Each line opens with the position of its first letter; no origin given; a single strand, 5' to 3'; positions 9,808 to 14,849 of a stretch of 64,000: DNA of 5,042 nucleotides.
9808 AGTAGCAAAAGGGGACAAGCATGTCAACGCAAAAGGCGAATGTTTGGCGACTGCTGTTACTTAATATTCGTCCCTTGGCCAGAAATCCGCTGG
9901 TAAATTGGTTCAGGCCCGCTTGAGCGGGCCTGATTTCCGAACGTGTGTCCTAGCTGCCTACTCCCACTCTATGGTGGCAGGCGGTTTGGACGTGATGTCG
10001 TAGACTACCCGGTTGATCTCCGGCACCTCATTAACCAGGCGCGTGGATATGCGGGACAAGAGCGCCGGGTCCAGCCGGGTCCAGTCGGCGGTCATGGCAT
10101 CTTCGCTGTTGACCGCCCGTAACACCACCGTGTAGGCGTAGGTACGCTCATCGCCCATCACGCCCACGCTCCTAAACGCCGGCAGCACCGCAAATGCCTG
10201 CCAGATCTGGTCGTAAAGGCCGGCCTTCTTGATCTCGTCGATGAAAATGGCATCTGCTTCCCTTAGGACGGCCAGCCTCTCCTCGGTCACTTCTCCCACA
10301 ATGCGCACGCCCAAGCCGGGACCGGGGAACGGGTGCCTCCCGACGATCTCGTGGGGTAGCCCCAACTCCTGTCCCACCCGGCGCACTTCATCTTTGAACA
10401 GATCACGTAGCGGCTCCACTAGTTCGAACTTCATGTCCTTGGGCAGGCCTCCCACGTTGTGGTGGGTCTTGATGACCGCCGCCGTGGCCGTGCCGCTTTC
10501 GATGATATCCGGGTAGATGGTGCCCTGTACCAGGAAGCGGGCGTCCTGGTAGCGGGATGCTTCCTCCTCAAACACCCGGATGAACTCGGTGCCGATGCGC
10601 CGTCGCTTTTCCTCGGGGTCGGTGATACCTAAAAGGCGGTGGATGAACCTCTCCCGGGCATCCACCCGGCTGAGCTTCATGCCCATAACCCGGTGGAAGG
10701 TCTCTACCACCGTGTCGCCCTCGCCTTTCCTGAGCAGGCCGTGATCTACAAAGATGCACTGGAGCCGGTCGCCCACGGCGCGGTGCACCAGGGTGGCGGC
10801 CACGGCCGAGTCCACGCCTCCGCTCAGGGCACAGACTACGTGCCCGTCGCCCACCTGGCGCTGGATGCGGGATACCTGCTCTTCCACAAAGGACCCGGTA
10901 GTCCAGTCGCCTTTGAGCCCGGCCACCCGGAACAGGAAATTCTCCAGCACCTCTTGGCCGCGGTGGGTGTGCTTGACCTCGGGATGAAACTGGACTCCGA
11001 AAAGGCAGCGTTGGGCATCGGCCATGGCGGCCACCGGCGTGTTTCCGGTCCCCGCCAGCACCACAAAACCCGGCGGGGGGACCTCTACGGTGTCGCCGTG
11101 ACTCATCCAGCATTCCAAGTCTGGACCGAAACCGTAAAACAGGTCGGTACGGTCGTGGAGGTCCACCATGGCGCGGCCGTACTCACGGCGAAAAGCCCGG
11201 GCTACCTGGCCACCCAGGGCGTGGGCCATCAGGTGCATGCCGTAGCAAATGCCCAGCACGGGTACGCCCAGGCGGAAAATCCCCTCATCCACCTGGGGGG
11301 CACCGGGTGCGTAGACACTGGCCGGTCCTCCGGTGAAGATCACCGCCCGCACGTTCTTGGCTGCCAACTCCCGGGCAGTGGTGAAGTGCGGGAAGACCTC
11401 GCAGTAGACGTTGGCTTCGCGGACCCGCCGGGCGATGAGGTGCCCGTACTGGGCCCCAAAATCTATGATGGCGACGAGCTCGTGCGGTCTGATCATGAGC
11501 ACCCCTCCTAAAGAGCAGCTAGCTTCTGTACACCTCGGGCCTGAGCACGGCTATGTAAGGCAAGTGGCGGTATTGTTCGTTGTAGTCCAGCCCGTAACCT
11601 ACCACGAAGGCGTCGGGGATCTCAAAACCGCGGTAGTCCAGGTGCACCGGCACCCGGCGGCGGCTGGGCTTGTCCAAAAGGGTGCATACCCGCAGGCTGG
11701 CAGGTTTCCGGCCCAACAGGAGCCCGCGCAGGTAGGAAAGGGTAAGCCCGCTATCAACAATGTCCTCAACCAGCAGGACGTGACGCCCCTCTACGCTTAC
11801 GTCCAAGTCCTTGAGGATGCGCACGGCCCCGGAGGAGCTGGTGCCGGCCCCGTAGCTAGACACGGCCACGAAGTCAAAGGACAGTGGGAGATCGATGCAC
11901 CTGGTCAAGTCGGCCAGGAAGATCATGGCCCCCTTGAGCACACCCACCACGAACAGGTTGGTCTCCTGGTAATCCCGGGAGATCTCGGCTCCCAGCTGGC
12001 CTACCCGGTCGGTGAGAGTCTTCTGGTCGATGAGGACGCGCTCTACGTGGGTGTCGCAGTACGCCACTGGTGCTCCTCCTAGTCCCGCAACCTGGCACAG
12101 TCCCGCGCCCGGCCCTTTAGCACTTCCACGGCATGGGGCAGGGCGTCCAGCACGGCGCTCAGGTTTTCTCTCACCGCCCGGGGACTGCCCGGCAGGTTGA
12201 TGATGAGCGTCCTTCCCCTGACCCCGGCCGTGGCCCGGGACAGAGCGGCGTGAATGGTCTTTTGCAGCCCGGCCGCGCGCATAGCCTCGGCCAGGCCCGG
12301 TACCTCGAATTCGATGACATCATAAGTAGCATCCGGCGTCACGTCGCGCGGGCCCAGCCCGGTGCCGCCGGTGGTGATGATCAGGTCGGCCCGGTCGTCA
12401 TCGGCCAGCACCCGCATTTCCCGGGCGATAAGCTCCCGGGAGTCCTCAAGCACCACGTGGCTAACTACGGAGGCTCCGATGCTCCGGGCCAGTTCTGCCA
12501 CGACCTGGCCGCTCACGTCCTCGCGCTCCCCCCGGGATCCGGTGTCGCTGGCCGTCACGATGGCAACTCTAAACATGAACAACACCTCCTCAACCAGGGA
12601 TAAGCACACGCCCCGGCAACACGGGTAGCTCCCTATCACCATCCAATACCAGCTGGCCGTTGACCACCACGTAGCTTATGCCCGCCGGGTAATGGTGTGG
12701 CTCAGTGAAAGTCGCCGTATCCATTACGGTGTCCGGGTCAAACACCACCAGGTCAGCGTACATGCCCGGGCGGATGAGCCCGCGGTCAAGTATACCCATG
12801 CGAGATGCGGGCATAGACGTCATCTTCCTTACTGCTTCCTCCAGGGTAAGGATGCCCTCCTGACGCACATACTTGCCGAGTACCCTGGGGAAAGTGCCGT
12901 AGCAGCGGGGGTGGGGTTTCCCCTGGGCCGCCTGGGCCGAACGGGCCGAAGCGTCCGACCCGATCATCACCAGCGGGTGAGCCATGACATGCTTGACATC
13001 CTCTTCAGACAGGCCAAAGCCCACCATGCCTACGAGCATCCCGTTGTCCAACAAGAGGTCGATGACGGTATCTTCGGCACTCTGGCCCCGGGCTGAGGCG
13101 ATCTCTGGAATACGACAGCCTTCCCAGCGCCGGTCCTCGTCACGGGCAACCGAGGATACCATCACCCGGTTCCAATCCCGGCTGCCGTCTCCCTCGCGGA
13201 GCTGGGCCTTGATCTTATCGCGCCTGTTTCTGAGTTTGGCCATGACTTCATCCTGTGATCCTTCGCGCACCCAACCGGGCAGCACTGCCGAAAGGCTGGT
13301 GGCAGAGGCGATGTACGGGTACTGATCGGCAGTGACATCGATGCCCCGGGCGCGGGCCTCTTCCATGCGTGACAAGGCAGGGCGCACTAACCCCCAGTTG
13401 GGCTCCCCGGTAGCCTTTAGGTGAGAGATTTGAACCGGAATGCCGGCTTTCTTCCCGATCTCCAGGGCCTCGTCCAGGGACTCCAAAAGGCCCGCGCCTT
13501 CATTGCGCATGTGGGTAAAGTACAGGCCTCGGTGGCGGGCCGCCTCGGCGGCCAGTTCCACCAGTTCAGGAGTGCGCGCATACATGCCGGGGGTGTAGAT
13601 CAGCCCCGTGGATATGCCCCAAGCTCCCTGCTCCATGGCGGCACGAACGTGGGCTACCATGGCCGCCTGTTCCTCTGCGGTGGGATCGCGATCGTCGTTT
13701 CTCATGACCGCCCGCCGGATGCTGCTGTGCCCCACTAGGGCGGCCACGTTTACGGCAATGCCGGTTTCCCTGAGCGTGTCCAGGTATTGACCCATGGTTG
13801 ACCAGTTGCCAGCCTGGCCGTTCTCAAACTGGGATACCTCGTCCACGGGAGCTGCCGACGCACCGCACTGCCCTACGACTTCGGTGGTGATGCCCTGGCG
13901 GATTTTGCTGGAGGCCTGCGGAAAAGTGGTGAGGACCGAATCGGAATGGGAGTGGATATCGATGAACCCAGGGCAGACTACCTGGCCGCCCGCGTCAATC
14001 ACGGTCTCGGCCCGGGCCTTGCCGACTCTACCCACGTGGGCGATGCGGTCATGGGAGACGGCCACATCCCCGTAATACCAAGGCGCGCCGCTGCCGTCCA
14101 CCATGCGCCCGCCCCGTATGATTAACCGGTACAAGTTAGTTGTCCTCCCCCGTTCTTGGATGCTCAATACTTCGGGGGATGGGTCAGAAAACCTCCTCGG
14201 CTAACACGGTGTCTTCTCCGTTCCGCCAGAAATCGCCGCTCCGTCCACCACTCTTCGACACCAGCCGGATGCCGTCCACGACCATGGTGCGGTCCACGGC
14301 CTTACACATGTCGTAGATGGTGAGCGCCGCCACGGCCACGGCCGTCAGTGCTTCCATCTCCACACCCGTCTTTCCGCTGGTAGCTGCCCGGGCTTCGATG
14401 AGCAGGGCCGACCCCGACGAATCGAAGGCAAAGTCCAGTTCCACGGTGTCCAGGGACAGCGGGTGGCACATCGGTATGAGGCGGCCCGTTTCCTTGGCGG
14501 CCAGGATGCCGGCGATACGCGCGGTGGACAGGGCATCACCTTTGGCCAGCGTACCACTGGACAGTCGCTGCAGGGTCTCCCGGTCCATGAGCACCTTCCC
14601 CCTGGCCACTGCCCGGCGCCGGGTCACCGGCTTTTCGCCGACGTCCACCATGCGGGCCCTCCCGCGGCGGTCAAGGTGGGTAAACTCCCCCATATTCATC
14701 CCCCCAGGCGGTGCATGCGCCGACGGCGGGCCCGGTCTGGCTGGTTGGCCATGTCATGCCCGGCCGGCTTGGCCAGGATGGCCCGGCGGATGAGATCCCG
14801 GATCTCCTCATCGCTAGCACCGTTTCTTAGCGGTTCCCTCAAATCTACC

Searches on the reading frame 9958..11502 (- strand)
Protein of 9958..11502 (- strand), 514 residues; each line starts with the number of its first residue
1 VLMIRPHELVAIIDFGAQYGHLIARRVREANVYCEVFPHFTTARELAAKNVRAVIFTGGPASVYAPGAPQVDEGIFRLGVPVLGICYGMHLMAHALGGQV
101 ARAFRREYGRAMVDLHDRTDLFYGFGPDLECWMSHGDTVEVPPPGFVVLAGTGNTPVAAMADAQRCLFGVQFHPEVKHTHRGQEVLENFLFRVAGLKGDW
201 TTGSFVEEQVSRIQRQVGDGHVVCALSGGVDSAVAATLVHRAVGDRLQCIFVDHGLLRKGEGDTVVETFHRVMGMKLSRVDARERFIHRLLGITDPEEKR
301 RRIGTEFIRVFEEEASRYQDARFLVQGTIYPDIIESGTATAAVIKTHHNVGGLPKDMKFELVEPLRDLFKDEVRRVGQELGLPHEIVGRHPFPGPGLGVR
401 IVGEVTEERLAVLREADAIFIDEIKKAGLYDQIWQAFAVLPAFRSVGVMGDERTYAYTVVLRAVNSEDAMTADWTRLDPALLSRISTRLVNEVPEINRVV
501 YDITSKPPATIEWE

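Call 34: find_homologous_proteins(query=window:9958-11502:-, max_evalue=1e-100)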
Query window:9958-11502:- (514 aa): 8000 proteins with E <= 1e-100 among 8000 candidates; the best 120 are listed.
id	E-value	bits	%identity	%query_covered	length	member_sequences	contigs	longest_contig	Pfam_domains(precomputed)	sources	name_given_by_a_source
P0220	0.0e+0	1170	100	100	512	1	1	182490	PF00958.28,PF07722.20,PF00117.35,PF02540.24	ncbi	ncbi:MAG: glutamine-hydrolyzing GMP synthase [Bacillota bacterium]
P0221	0.0e+0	1169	100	100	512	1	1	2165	PF00958.28,PF07722.20,PF00117.35,PF02540.24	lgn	-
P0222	5.5e-273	924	80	100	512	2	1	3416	PF00958.28,PF07722.20,PF00117.35,PF02540.24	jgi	-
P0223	4.8e-271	918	80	100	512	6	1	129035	PF00958.28,PF07722.20,PF00117.35,PF02540.24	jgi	jgi:GMP synthase (glutamine-hydrolysing)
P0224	6.9e-270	914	78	98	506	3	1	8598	PF00958.28,PF07722.20,PF00117.35,PF02540.24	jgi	jgi:GMP synthase (glutamine-hydrolysing)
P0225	1.9e-233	794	68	99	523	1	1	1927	PF00958.28,PF07722.20,PF00117.35,PF02540.24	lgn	-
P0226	4.7e-232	789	68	99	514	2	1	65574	PF00958.28,PF07722.20,PF00117.35,PF02540.24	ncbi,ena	-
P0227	7.1e-229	779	68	99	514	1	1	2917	PF00958.28,PF07722.20,PF00117.35,PF02540.24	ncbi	-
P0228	7.3e-229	779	67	99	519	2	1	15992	PF00958.28,PF07722.20,PF03054.23,PF00117.35,PF02540.24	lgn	-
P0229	1.4e-228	778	66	99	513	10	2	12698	PF00958.28,PF07722.20,PF00117.35,PF02540.24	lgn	-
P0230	4.8e-227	773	65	99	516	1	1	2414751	PF00958.28,PF07722.20,PF00117.35,PF02540.24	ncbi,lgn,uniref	ncbi:GMP synthase [glutamine-hydrolyzing] [Moorella humiferrea]|uniref:glutamine-hydrolyzing GMP syn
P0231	8.5e-227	772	65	99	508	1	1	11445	PF00958.28,PF07722.20,PF00117.35,PF02540.24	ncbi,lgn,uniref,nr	ncbi:MAG: glutamine-hydrolyzing GMP synthase [Thermanaeromonas sp.]|uniref:glutamine-hydrolyzing GMP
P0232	5.2e-226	769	65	99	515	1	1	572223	PF00958.28,PF07722.20,PF00117.35,PF02540.24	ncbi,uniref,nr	ncbi:glutamine-hydrolyzing GMP synthase [Moorella sulfitireducens (nom. illeg.)]|uniref:glutamine-hy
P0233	1.2e-225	768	65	99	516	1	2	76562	PF00958.28,PF07722.20,PF00117.35,PF02540.24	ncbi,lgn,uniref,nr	ncbi:MAG: hypothetical protein PWP41_892 [Moorella sp. (in: firmicutes)]|uniref:GMP synthase [glutam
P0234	4.4e-225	766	65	99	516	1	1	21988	PF00958.28,PF07722.20,PF00117.35,PF02540.24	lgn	-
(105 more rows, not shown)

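Call 35: find_encoding_contigs(protein=P0223, flank=10000, max_places=2)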
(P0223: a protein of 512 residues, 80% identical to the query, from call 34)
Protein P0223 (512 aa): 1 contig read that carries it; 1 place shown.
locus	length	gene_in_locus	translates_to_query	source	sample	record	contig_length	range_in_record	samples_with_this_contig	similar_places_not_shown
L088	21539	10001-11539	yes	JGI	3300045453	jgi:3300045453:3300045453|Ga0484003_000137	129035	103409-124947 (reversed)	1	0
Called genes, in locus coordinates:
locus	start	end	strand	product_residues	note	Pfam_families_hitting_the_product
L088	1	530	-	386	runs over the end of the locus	-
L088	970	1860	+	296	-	-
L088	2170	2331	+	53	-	-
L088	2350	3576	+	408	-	PF03453:MoeA_N, PF00994:MoCF_biosynth, PF03454:MoeA_C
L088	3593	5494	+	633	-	PF03453:MoeA_N, PF00994:MoCF_biosynth, PF03454:MoeA_C, PF12727:PBP_like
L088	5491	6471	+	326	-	PF04055:Radical_SAM, PF06463:Mob_synth_C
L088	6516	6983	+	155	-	PF01967:MoaC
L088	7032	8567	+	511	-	PF07969:Amidohydro_3, PF01979:Amidohydro_1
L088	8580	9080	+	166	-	PF00994:MoCF_biosynth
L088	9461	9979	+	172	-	PF00156:Pribosyltran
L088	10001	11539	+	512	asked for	PF00117:GATase, PF07722:Peptidase_C26 (weak), PF02540:NAD_synthase (faint), PF00958:GMP_synt_C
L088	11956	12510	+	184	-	-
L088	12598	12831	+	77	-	PF13453:Zn_ribbon_TFIIB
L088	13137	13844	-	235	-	PF01048:PNP_UDP_1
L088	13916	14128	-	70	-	-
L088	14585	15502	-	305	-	PF01636:APH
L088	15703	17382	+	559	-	PF00664:ABC_membrane, PF00005:ABC_tran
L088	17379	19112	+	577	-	PF00664:ABC_membrane, PF00005:ABC_tran, PF13304:AAA_21 (faint)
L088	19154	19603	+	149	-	PF20229:ChrB_N (weak)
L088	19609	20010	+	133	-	PF09828:ChrB_C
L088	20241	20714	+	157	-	PF20797:HepT-like_2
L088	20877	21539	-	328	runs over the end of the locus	PF16868:NMT1_3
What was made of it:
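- Tried and rejected: Closer relative through GuaA (80% identity, L088; call 35).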

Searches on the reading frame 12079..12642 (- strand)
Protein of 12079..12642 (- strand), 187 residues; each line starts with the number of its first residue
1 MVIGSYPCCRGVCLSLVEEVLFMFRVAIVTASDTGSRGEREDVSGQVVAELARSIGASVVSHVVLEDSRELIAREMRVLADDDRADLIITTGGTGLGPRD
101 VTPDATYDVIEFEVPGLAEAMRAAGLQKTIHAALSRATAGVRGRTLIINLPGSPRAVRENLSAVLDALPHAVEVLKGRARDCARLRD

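Call 30: search_protein_families(library=pfam, proteins=[window:12079-12642:-], max_evalue=0.001)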
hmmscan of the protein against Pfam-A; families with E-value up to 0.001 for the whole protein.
window:12079-12642:- (187 aa): 1 family
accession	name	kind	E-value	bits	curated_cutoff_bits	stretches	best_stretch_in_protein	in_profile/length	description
PF00994.29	MoCF_biosynth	-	6.1e-31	107.5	26.6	1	27-170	1-144/144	Probable molybdopterin binding domain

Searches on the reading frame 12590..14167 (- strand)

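Call 29: search_protein_families(library=pfam, proteins=[window:12590-14167:-], max_evalue=0.001)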
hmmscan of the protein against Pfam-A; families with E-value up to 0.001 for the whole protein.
window:12590-14167:- (525 aa): 2 families
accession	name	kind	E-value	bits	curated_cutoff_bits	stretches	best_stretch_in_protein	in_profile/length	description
PF07969.17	Amidohydro_3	-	5e-38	132.2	29.7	1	56-507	2-471/472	Amidohydrolase family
PF01979.26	Amidohydro_1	-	1.1e-13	51.6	25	1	400-507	245-345/345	Amidohydrolase family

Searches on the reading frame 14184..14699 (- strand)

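Call 30: search_protein_families(library=pfam, proteins=[window:14184-14699:-], max_evalue=0.001)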
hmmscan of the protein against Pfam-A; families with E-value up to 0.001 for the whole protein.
window:14184-14699:- (171 aa): 1 family
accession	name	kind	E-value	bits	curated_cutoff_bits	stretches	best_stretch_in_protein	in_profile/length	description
PF01967.27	MoaC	-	2.2e-55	186.8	27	1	17-152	1-136/136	MoaC family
